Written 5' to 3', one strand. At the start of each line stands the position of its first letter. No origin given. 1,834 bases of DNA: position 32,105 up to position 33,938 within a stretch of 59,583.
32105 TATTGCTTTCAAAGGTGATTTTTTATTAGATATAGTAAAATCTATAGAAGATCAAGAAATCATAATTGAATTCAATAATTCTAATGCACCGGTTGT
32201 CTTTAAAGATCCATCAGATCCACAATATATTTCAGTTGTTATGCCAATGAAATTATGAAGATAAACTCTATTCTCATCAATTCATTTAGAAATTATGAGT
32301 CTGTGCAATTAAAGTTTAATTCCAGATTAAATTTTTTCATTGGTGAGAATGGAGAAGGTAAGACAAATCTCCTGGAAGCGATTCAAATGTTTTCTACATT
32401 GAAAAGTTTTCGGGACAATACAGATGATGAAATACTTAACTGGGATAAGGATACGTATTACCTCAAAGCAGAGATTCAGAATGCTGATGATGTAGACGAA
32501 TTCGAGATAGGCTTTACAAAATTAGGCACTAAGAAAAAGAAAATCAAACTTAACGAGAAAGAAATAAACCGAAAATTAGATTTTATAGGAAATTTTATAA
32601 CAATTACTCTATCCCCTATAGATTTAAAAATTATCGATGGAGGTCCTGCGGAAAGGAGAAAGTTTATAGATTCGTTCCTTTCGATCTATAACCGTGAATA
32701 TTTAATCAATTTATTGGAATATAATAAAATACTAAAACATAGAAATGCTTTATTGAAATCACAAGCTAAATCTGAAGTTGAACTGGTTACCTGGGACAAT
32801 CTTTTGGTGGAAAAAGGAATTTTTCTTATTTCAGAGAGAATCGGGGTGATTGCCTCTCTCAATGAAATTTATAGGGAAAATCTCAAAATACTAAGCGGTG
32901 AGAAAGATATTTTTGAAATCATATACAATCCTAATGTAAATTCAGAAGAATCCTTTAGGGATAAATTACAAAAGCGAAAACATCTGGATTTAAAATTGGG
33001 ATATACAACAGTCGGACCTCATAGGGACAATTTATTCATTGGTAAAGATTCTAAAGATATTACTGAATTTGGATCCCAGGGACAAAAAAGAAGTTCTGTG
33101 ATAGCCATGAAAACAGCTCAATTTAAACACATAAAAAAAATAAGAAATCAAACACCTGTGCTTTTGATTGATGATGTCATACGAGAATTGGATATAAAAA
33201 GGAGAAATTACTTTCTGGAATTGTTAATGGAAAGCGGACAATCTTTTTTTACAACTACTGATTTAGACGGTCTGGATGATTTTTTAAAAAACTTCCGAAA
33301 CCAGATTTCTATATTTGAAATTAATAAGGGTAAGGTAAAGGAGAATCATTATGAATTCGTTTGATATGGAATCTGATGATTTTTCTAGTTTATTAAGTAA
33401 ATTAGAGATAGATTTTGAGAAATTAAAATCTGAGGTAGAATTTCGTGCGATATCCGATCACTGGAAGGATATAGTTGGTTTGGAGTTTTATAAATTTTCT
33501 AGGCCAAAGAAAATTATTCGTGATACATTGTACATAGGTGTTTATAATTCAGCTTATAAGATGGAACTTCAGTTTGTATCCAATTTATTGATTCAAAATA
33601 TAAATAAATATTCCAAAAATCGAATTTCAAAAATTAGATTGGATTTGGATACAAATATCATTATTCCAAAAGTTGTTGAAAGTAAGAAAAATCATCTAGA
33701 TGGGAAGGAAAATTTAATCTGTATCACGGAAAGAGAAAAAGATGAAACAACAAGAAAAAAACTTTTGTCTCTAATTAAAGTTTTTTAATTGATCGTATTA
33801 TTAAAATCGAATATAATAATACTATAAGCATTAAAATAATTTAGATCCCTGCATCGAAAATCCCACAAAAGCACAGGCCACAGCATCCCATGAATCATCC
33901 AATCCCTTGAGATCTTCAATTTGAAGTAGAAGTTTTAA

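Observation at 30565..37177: Replication-gene block lacks dnaA; gyrB is inverted and uncoupled from recF and gyrA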

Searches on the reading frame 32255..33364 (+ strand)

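Call 7: search_protein_families(library=pfam, proteins=[window:32255-33364:+])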
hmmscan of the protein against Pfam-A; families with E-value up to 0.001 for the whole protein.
window:32255-33364:+ (369 aa): 4 families
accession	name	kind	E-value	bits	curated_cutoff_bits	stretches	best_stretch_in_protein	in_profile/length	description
PF02463.25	SMC_N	-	3e-18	66.5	40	1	3-335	2-197/220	RecF/RecN/SMC N terminal domain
PF13175.12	AAA_15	-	1.3e-08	35.3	32.1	1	1-168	1-92/374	AAA ATPase domain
PF13476.12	AAA_23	-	5.3e-07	30.9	27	1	6-238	2-186/201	AAA domain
PF13304.12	AAA_21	-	0.00013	22.6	27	1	25-62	1-46/304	AAA domain, putative AbiEii toxin, Type IV TA system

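Call 8: search_protein_families(library=ncbifam, proteins=[window:32255-33364:+])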
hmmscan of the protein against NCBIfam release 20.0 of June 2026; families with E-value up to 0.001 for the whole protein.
window:32255-33364:+ (369 aa): 7 families
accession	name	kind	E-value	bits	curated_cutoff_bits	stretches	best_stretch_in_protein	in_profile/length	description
TIGR00611.2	recf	equivalog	4e-97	325.4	172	1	3-335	1-339/339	DNA replication/repair protein RecF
NF010680.0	PRK14079.1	equivalog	1e-55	189.2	386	1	1-336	1-327/349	recombination protein F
NF041760.1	PtuA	equivalog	2.1e-09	36.8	500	1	2-46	51-95/524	retron Ec78 anti-phage system effector ATPase PtuA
NF003034.1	PRK03918.1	equivalog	1.1e-06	26.9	700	1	1-73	1-76/878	DNA double-strand break repair ATPase Rad50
NF041034.1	Rad50_Sulf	equivalog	2.1e-06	25.9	1000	1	1-82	1-81/872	DNA double-strand break repair ATPase Rad50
NF038234.1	retron_eff_Eco8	equivalog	2.9e-06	26.2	250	1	1-83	1-79/679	retron Eco8 family effector endonuclease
NF002572.0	PRK02224.1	equivalog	0.00025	19.5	1087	1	1-45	1-45/888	DNA double-strand break repair ATPase Rad50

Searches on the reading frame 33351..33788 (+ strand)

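Call 7: search_protein_families(library=pfam, proteins=[window:33351-33788:+])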
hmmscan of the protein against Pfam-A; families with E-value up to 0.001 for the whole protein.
window:33351-33788:+ (145 aa): 1 family
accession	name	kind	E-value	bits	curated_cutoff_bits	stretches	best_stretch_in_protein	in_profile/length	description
PF05258.17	DciA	-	1.7e-13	51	24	1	12-97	3-89/89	Dna[CI] antecedent, DciA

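Call 8: search_protein_families(library=ncbifam, proteins=[window:33351-33788:+])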
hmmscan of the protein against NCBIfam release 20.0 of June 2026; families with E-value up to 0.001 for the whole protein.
window:33351-33788:+ (145 aa): 0 families
